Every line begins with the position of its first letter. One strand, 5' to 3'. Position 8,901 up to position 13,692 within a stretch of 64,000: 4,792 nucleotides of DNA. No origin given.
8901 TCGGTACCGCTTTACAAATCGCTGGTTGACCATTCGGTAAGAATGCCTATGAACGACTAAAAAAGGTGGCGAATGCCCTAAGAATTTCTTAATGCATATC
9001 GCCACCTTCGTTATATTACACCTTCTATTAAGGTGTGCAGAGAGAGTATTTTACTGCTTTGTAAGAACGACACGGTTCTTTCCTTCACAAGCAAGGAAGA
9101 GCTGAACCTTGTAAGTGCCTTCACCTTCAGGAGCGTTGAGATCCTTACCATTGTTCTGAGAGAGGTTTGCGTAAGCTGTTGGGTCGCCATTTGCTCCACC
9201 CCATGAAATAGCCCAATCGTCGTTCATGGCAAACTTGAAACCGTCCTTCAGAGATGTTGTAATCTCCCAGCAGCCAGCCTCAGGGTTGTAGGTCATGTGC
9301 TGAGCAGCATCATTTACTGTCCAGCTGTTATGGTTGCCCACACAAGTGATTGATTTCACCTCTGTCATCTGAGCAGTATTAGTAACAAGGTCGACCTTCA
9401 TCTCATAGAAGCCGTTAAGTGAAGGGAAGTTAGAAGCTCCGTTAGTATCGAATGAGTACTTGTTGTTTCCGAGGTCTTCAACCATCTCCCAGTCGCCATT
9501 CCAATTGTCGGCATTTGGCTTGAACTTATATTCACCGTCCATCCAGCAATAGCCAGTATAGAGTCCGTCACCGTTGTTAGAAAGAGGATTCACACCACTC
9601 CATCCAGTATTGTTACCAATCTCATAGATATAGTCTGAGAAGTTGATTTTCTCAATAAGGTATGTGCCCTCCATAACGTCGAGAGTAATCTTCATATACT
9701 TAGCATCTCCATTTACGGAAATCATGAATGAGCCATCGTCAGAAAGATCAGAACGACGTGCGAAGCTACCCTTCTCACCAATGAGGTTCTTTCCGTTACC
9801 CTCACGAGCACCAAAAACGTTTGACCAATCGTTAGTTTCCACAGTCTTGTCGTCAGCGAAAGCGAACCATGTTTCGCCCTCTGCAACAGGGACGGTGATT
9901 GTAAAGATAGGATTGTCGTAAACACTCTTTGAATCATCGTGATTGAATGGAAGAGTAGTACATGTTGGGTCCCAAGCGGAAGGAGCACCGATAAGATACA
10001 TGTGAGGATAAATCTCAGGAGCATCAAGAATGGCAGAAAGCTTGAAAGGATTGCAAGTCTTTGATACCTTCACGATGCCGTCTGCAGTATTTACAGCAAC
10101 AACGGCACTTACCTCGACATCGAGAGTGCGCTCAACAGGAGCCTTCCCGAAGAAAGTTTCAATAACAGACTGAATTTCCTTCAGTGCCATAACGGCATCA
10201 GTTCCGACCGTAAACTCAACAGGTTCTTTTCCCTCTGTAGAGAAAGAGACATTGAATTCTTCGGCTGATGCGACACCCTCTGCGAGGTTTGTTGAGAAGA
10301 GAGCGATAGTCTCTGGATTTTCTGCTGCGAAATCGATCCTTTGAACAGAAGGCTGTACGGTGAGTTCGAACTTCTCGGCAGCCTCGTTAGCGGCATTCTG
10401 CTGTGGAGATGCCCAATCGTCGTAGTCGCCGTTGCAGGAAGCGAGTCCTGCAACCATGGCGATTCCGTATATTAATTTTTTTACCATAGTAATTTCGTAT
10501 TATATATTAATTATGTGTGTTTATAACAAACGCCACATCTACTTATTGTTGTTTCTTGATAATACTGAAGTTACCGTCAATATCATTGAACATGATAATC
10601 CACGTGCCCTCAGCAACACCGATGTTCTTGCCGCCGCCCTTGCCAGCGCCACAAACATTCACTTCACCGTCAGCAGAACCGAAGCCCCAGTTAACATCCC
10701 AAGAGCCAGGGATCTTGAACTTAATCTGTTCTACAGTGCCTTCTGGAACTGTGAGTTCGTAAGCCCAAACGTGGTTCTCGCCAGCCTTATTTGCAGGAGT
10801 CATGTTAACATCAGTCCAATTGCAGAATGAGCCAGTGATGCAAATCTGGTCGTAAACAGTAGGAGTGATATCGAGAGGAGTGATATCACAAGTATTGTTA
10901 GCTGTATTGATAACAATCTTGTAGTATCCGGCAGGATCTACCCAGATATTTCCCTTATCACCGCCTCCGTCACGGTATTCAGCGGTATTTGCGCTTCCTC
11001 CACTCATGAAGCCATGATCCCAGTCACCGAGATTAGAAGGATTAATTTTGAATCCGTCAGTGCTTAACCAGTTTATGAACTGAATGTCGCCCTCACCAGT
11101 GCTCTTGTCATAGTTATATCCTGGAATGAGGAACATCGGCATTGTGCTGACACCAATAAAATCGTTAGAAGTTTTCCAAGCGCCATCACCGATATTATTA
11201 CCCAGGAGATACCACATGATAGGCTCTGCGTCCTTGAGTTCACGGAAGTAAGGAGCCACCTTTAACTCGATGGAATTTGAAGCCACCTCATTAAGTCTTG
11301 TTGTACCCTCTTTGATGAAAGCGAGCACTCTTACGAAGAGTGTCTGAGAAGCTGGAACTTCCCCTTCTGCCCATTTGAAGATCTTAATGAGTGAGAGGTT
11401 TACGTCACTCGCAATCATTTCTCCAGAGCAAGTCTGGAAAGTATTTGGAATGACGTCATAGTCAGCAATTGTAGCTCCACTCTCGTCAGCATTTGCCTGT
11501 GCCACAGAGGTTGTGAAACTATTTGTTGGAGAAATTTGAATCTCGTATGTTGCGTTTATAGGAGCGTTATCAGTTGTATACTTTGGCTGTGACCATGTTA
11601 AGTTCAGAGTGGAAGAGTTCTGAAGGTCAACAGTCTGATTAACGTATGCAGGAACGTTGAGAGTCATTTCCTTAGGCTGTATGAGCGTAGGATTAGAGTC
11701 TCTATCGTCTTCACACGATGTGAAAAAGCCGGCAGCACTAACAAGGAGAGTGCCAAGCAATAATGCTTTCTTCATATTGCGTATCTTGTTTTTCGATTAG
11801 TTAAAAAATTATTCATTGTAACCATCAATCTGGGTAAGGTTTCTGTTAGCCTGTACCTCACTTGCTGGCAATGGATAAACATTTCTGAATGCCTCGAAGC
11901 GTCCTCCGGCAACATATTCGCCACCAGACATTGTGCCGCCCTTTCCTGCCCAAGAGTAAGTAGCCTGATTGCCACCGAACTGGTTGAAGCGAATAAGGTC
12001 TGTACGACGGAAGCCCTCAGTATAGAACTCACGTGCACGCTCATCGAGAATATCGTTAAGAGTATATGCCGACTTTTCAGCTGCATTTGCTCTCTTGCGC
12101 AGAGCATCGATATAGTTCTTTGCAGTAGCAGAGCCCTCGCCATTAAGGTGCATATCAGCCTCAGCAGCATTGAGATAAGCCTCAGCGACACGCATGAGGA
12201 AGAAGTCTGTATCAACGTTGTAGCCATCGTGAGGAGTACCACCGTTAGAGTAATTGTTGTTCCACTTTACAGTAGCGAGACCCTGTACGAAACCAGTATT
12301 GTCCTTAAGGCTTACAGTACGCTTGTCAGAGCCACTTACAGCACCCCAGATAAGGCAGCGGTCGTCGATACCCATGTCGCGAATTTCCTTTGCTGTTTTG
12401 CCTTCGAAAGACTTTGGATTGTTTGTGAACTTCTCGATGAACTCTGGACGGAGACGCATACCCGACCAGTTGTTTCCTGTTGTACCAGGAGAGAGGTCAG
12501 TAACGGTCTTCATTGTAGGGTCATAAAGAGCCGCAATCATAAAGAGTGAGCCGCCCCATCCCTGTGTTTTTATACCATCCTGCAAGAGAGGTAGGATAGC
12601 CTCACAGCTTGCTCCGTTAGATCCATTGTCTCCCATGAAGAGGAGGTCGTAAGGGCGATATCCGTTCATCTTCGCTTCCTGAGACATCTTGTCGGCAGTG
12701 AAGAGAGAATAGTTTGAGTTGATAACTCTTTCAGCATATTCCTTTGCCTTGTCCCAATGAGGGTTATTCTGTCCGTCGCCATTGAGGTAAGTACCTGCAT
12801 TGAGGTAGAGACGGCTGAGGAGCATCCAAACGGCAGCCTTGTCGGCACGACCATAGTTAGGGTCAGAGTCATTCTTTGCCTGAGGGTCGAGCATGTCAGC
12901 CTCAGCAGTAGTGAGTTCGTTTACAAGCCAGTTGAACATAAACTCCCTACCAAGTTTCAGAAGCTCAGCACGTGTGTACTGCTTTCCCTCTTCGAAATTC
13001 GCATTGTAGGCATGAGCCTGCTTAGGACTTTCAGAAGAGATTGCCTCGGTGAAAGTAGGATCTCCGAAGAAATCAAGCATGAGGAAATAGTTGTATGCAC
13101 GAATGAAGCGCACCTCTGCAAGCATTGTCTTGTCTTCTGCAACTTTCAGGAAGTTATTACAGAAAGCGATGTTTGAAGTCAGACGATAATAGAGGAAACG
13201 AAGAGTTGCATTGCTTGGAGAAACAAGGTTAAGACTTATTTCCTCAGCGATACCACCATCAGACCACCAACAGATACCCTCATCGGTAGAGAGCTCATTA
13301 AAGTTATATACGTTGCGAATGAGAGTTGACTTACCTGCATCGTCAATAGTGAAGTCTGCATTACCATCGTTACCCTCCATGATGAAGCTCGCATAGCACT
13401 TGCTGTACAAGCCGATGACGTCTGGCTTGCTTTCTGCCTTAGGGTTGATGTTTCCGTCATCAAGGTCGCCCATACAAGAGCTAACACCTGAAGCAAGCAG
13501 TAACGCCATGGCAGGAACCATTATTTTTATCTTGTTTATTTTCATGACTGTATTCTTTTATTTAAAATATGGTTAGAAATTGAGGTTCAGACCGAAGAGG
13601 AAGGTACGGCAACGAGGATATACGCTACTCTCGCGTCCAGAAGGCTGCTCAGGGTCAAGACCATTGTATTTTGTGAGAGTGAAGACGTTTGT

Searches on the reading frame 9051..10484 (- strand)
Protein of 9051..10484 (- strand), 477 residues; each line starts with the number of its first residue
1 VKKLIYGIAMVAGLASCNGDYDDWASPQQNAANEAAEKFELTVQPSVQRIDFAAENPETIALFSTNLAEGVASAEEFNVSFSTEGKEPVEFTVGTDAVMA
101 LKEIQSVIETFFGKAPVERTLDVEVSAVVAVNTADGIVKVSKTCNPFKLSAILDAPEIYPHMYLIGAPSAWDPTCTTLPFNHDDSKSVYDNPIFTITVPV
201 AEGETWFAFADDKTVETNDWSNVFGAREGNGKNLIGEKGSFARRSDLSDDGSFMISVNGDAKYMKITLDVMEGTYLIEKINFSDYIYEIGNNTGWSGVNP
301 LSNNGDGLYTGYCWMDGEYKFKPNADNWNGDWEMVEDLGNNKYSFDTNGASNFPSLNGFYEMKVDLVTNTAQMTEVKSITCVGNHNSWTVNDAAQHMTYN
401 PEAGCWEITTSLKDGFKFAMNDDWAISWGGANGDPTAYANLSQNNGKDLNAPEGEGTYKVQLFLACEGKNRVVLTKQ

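Call 72: search_protein_families(library=pfam, proteins=[window:9051-10484:-], max_evalue=0.001)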
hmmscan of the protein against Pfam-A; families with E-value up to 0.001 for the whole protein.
window:9051-10484:- (477 aa): 2 families
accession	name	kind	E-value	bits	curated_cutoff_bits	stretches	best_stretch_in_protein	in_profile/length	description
PF17142.10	SusF_N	-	4.5e-10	40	28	1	17-175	1-172/276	Outer membrane protein SusF, N-terminal domain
PF22058.2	X25_BaPul_like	-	0.00092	19.7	27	1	382-437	12-69/87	Pullulanase X25 domain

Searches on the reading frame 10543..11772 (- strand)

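Call 72: search_protein_families(library=pfam, proteins=[window:10543-11772:-], max_evalue=0.001)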
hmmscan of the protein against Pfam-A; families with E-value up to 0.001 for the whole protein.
window:10543-11772:- (409 aa): 2 families
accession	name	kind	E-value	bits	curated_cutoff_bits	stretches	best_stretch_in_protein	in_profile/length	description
PF14292.12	SusE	-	6.5e-07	29.9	25.2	1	22-98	1-75/106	SusE outer membrane protein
PF16561.11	AMPK1_CBM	-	0.00082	20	26.8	0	309-361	13-60/85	Glycogen recognition site of AMP-activated protein kinase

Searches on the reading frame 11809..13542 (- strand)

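Call 72: search_protein_families(library=pfam, proteins=[window:11809-13542:-], max_evalue=0.001)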
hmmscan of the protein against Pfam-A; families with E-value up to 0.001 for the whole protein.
window:11809-13542:- (577 aa): 1 family
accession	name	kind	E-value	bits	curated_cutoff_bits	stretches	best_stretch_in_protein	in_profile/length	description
PF07980.17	SusD_RagB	-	6.1e-30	105.3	23.1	1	396-575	107-297/297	SusD family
